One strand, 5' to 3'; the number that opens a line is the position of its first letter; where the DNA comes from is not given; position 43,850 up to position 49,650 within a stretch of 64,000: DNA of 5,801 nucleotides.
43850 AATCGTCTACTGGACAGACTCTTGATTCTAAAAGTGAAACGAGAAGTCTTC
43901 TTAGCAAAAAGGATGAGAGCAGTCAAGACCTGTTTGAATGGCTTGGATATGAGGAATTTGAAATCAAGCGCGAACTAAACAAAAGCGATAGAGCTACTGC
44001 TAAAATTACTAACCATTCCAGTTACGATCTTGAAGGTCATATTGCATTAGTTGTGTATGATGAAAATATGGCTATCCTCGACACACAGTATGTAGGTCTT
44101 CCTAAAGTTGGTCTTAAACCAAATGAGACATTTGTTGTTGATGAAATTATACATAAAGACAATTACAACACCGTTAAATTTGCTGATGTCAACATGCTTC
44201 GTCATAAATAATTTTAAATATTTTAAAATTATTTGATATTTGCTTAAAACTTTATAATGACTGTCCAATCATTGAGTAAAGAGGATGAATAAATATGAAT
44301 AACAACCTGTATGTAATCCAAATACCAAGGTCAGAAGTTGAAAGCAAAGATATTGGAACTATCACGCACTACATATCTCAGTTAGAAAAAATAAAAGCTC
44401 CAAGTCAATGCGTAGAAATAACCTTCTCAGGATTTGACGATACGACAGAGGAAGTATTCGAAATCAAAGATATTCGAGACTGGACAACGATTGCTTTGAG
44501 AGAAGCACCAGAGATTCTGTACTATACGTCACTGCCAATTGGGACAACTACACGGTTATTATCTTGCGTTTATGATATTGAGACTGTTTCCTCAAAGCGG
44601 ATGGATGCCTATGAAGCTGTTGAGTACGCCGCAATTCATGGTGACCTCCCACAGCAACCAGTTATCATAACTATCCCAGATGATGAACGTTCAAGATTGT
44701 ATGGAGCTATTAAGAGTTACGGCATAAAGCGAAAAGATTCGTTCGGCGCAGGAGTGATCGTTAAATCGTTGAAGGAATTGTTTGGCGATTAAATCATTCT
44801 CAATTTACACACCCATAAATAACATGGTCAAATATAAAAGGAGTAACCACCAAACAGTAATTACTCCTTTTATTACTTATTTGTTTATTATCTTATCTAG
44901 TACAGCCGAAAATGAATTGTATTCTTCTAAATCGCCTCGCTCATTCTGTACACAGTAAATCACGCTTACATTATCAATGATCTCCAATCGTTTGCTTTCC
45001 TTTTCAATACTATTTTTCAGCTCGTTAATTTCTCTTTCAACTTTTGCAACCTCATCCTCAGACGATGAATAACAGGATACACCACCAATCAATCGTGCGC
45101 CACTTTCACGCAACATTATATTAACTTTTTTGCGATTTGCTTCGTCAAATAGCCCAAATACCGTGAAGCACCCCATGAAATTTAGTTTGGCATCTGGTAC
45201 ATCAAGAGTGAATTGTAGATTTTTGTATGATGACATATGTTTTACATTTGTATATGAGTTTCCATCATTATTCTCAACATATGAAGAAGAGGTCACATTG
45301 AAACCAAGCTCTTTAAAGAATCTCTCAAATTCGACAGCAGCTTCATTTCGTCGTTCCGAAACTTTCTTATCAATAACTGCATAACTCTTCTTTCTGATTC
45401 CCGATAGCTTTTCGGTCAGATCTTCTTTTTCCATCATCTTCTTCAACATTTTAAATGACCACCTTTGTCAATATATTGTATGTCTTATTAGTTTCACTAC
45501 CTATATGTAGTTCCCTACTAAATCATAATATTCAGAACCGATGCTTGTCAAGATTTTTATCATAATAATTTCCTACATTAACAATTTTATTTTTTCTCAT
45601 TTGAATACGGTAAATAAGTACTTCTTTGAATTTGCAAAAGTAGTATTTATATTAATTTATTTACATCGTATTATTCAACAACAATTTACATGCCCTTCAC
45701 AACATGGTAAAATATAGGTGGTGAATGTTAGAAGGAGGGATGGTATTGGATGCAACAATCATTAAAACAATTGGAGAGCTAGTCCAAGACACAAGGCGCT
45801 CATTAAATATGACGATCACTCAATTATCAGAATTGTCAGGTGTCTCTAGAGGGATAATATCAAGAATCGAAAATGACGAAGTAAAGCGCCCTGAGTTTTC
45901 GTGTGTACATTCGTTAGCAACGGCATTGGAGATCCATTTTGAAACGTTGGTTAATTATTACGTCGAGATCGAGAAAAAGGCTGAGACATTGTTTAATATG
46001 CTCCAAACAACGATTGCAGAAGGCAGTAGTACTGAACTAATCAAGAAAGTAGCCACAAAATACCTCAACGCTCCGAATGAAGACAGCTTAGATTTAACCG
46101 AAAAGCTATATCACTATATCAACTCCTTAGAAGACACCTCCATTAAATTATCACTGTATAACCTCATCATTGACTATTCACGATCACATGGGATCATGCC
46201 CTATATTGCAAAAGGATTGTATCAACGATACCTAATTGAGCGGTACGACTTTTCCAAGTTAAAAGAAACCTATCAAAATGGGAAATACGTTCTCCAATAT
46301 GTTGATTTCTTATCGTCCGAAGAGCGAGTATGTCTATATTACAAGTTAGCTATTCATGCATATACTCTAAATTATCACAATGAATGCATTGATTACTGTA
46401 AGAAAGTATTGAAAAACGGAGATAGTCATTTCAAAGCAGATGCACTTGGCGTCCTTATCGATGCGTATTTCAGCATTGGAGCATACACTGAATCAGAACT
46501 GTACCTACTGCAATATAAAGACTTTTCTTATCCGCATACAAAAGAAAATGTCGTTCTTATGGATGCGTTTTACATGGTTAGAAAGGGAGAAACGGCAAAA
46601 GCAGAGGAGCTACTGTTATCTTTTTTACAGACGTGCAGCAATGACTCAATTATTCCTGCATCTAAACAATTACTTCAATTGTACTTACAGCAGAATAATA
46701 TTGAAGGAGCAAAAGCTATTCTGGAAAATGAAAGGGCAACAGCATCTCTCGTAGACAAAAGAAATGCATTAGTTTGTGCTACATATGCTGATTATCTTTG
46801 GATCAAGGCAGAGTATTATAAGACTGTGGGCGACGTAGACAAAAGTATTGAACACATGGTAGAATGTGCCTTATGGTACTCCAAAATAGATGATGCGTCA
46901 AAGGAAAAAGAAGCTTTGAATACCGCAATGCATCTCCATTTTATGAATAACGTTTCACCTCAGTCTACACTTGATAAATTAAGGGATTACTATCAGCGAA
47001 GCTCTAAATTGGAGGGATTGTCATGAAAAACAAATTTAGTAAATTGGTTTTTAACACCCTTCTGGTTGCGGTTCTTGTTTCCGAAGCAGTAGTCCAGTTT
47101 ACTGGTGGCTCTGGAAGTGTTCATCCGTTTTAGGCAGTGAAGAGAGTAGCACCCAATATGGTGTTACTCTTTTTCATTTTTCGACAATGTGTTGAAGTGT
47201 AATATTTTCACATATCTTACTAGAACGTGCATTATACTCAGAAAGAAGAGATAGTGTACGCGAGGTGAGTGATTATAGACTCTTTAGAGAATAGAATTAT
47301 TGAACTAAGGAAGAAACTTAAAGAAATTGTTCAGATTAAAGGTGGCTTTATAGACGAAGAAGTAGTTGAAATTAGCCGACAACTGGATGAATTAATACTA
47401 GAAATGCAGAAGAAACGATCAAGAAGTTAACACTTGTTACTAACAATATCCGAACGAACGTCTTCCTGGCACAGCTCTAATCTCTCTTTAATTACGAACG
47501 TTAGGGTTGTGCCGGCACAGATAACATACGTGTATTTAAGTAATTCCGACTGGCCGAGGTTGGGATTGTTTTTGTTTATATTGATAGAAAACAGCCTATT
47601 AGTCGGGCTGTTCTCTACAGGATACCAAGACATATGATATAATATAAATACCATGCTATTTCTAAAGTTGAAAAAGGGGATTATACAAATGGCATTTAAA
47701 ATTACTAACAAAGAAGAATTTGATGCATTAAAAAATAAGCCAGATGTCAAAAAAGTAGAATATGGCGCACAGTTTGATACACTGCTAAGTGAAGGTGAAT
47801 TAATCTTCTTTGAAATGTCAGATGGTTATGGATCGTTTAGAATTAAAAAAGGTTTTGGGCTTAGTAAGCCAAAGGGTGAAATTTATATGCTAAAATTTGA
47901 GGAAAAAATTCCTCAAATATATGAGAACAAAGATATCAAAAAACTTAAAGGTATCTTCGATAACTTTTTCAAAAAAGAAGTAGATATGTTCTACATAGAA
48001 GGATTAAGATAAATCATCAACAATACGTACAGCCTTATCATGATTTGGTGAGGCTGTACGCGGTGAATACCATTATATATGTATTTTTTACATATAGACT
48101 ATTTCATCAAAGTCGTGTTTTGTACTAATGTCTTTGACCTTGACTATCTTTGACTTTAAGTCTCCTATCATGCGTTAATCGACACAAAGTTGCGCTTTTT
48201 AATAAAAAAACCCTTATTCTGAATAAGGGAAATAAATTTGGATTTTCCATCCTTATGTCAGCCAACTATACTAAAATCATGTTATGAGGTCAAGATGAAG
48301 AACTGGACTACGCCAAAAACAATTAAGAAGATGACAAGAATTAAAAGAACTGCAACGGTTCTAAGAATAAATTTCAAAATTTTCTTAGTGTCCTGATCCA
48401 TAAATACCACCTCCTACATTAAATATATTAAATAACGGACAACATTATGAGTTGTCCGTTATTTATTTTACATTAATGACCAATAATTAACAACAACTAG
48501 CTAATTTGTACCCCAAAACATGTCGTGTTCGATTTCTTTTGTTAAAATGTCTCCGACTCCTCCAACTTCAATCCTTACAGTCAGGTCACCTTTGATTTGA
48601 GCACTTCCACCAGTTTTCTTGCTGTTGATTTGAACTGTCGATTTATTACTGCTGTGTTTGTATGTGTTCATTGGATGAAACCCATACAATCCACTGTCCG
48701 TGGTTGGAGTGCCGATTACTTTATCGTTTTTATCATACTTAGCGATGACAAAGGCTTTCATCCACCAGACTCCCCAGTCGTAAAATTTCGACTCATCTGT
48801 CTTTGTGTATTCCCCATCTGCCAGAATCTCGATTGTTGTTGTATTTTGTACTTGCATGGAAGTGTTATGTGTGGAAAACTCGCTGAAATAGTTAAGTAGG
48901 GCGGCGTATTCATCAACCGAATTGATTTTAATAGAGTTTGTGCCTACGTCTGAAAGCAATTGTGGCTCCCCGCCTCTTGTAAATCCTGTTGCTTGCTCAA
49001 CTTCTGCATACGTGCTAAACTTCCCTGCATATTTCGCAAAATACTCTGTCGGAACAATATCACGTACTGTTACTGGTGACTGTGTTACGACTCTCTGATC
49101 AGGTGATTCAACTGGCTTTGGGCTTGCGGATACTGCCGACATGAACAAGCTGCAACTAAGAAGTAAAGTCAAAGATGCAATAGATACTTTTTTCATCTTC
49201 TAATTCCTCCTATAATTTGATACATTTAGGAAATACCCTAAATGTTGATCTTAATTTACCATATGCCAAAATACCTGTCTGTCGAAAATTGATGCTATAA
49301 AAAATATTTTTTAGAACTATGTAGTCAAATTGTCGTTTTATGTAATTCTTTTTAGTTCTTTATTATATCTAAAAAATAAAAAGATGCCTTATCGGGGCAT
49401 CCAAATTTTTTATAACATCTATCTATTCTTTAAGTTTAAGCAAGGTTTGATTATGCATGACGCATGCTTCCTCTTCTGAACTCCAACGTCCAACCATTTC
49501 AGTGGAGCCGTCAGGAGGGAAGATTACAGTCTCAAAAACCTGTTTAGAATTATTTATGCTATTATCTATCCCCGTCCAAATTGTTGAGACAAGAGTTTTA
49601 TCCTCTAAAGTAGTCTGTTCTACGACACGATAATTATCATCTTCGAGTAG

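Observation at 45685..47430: Phage-borne RNPP-type quorum-sensing cassette: XRE-HTH/TPR regulator, coupled 36-aa secreted peptide, then a Spo0E-like ORF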

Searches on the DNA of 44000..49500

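Call 69: search_rna_families(source=window, start=44000, end=49500, threshold=evalue, max_evalue=1)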
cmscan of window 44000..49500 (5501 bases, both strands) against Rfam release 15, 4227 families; matches with E-value up to 1: 0.
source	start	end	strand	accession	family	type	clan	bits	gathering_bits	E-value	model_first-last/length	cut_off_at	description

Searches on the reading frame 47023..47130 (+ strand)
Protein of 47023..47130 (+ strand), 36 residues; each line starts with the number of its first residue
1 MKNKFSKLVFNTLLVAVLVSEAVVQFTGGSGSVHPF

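Call 3: search_protein_families(library=pfam, proteins=[window:47023-47130:+], max_evalue=1)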
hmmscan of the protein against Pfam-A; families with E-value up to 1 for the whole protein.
window:47023-47130:+ (36 aa): 0 families

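Call 4: search_protein_families(library=ncbifam, proteins=[window:47023-47130:+], max_evalue=1)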
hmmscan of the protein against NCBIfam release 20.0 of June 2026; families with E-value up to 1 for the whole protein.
window:47023-47130:+ (36 aa): 0 families

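Call 5: search_protein_families(library=phrogs, proteins=[window:47023-47130:+], max_evalue=1)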
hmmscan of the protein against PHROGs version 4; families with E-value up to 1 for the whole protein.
window:47023-47130:+ (36 aa): 0 families

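Call 58: find_encoding_contigs(protein=window:47023-47130:+, flank=10000, max_places=6)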
Protein window:47023-47130:+ (36 aa): no gene with exactly this product is on record in the collection.

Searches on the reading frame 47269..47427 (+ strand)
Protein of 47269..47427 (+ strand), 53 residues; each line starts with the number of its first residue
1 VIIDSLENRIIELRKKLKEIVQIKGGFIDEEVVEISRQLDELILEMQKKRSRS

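Call 3: search_protein_families(library=pfam, proteins=[window:47269-47427:+], max_evalue=1)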
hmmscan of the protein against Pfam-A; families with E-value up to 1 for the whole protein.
window:47269-47427:+ (53 aa): 2 families
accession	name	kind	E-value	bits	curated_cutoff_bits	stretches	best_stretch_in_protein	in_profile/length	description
PF09388.15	SpoOE-like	-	2.8e-12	46.9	23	1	6-48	1-42/42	Spo0E like sporulation regulatory protein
PF25600.1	TRIM_CC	-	0.18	12.1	30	0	2-23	65-86/142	TRIM protein coiled-coil region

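Call 4: search_protein_families(library=ncbifam, proteins=[window:47269-47427:+], max_evalue=1)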
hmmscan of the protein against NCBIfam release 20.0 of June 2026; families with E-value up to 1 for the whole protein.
window:47269-47427:+ (53 aa): 1 family
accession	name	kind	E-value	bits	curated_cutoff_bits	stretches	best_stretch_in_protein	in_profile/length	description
NF041889.1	Lmo0654_fam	equivalog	0.008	16.3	75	1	5-30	5-30/61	Lmo0654 family protein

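Call 5: search_protein_families(library=phrogs, proteins=[window:47269-47427:+], max_evalue=1)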
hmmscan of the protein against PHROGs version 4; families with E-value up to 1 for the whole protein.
window:47269-47427:+ (53 aa): 7 families
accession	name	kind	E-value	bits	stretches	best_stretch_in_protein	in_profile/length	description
phrog_35355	-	unknown function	0.00033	21.7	1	10-43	8-41/55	-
phrog_28494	-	unknown function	0.031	15.3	1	8-40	36-64/78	-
phrog_15975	-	unknown function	0.12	13.3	0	6-18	13-25/49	-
phrog_10104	-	unknown function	0.17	13.2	1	5-42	25-58/76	-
phrog_2553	-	unknown function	0.31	12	0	2-20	26-44/59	-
phrog_1074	-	unknown function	0.63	11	0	6-24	27-49/64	-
phrog_22175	-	unknown function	0.64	11.4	0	7-23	2-18/49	-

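Call 60: search_solved_structures(query=window:47269-47427:+, max_evalue=10, show_alignments=3)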
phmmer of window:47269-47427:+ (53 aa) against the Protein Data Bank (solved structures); distinct sequences matched with E-value up to 10: 19.
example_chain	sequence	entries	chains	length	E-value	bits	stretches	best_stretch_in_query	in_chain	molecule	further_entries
7ue2_A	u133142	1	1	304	0.027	18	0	28-50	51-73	RPB_PLP3_R6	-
2c0s_A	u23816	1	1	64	0.078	16.6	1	4-51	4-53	CONSERVED DOMAIN PROTEIN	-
8unk_C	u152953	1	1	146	0.39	14.5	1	12-50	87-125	Regulatory protein Cgi121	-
3rr5_A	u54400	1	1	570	0.4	14.4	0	22-47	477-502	DNA ligase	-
8up5_C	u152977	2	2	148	0.43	14.3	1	12-50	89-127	Regulatory protein Cgi121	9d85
2k8y_A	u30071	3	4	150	0.45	14.3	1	12-50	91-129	Uncharacterized protein MJ0187 | Regulatory protein Cgi121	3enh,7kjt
2bzb_A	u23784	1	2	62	0.71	13.7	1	5-47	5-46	CONSERVED DOMAIN PROTEIN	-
1ybz_A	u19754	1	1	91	1.5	12.7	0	3-26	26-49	chorismate mutase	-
4oyd_B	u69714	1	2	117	1.5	12.7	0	4-22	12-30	Computationally designed Inhibitor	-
4wpc_A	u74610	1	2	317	1.6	12.6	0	4-47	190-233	RHO GTPase-activating protein RGD1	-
5jsn_B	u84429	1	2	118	1.9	12.3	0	21-50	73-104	Bcl2 inhibitor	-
5jsb_B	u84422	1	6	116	2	12.3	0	5-50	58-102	Mcl-1 inhibitor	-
9dfa_A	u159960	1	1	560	3.8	11.5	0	22-47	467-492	DNA ligase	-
8a3k_UNK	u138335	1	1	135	4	11.4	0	10-48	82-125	sc-apCC-4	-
9df9_A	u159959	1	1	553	4.7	11.2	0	22-47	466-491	DNA ligase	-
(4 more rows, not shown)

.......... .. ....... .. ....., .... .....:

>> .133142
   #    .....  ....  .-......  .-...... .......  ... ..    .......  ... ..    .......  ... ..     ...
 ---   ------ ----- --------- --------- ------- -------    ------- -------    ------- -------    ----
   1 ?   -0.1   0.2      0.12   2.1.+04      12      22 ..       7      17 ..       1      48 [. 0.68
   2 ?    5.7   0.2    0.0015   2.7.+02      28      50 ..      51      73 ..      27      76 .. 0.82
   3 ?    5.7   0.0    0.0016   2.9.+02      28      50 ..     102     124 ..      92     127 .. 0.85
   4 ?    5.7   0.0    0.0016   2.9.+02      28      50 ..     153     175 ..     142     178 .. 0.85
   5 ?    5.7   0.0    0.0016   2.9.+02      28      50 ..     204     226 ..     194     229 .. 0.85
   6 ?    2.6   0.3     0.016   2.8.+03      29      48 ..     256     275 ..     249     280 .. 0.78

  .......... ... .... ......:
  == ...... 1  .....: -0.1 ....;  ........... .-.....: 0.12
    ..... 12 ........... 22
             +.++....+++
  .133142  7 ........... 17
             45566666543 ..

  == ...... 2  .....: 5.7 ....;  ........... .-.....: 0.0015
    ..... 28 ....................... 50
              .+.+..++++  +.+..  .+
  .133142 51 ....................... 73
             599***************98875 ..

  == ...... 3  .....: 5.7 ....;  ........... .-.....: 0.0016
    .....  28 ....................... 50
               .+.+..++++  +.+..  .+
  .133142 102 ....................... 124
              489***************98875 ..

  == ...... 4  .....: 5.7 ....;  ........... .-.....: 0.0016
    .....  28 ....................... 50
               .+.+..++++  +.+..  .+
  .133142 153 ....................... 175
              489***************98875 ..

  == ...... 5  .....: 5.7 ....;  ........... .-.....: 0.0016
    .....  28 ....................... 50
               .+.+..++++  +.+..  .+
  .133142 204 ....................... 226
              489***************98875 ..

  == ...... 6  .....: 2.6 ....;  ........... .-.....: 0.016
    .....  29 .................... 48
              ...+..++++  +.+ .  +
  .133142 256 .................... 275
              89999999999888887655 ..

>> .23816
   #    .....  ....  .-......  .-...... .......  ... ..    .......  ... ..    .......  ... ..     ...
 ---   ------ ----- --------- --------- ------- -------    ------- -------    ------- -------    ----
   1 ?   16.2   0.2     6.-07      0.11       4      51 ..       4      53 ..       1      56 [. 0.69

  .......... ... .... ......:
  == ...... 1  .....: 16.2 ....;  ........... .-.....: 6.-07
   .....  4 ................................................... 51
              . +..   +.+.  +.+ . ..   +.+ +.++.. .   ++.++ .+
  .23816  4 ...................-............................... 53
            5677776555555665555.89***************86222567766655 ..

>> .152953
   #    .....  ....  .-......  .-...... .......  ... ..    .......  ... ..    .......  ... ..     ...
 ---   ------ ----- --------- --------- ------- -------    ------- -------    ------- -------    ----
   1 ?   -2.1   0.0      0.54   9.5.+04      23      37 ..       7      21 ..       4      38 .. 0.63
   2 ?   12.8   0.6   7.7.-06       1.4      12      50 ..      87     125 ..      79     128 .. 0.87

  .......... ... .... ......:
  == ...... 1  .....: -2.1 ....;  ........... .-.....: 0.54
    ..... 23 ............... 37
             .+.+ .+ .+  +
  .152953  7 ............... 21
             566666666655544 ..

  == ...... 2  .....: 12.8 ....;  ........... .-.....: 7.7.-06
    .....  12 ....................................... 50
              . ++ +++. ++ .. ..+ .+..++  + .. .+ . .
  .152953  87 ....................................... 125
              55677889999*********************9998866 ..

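Call 85: predict_structure(protein=window:47269-47427:+)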
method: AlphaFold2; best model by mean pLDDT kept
length: 53 residues; sequences in the alignment: 1
mean_pLDDT: 79.4   pTM: 0.51
mean pLDDT of the five models: 79.4, 78.0, 76.5, 74.1, 73.2
residues with pLDDT >= 90: 0; 70-90: 44; 50-70: 9; < 50: 0
segments of 3 or more residues with pLDDT < 50: none
pLDDT, mean of each block of 10 residues (from residue 1): 78 84 70 85 84 66
secondary structure, 60 per line:
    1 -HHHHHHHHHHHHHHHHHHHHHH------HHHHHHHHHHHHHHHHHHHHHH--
elements in order: H2-23 H30-51

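Call 87: fold_search(model_id=the predicted structure, library=pdb)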
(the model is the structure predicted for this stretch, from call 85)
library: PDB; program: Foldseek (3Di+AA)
matches with E <= 10: 146; with E <= 0.001: 0
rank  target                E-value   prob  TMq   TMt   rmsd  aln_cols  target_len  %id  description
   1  5uae_B                1.4e+00  0.84  0.76  0.72   2.4        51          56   14  Crystal structure of the coiled-coil domain from Listeria Innocua Phage Integrase (Trigonal Form) (released 2017-05-24)
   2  6vme_G                1.5e+00  0.87  0.73  0.53   2.1        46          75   17  Human ESCRT-I heterotetramer headpiece (released 2020-05-20)
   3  6vme_F                1.7e+00  0.20  0.43  0.30   4.9        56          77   18  Human ESCRT-I heterotetramer headpiece (released 2020-05-20)
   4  2f66_A                1.9e+00  0.77  0.70  0.58   2.2        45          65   11  Structure of the ESCRT-I endosomal trafficking complex (released 2006-04-18)
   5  8slb_A                2.0e+00  0.21  0.43  0.12   5.2        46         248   24  X-ray structure of CorA N-terminal domain in complex with conformation-specific synthetic antibody C12 (released 2023-06-07)
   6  2kp8_MODEL_1_A        2.3e+00  0.54  0.68  0.54   2.3        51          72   16  Ligand bound to a model peptide that mimics the open fusogenic form (released 2010-01-19)
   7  6vme_B                2.3e+00  0.14  0.40  0.28   5.1        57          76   21  Human ESCRT-I heterotetramer headpiece (released 2020-05-20)
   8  8p7b_D                2.4e+00  0.75  0.78  0.10   2.8        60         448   12  CryoEM structure of METTL6 tRNA SerRS complex in a 1:2:2 stoichiometry (released 2024-06-12)
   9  2f6m_C                2.6e+00  0.75  0.79  0.67   2.1        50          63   12  Structure of a Vps23-C:Vps28-N subcomplex (released 2006-04-18)
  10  5eyp_B                2.6e+00  0.13  0.37  0.08   5.1        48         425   17  TUBULIN-DARPIN COMPLEX (released 2016-07-20)
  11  8wmu_B                2.6e+00  0.12  0.35  0.08   5.2        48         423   14  Structural basis of tubulin and heterocyclic podophyllotoxins complex for anticancer agents with dual-binding sites (released 2024-10-09)
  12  6vme_I                2.8e+00  0.69  0.73  0.53   2.1        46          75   17  Human ESCRT-I heterotetramer headpiece (released 2020-05-20)
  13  8a3u                  2.8e+00  0.16  0.43  0.10   4.6        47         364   13  Crystal structure of a chimeric LOV-Histidine kinase SB2F1 (symmetrical variant, trigonal form with short c-axis) (released 2023-12-20)
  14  8jjb_D                2.8e+00  0.13  0.36  0.08   5.1        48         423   17  Crystal structure of T2R-TTL-Y61 complex (released 2024-03-27)
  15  6r1n                  3.0e+00  0.69  0.78  0.11   1.8        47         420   21  Crystal structure of S. aureus seryl-tRNA synthetase complexed to seryl sulfamoyl adenosine (released 2020-01-22)
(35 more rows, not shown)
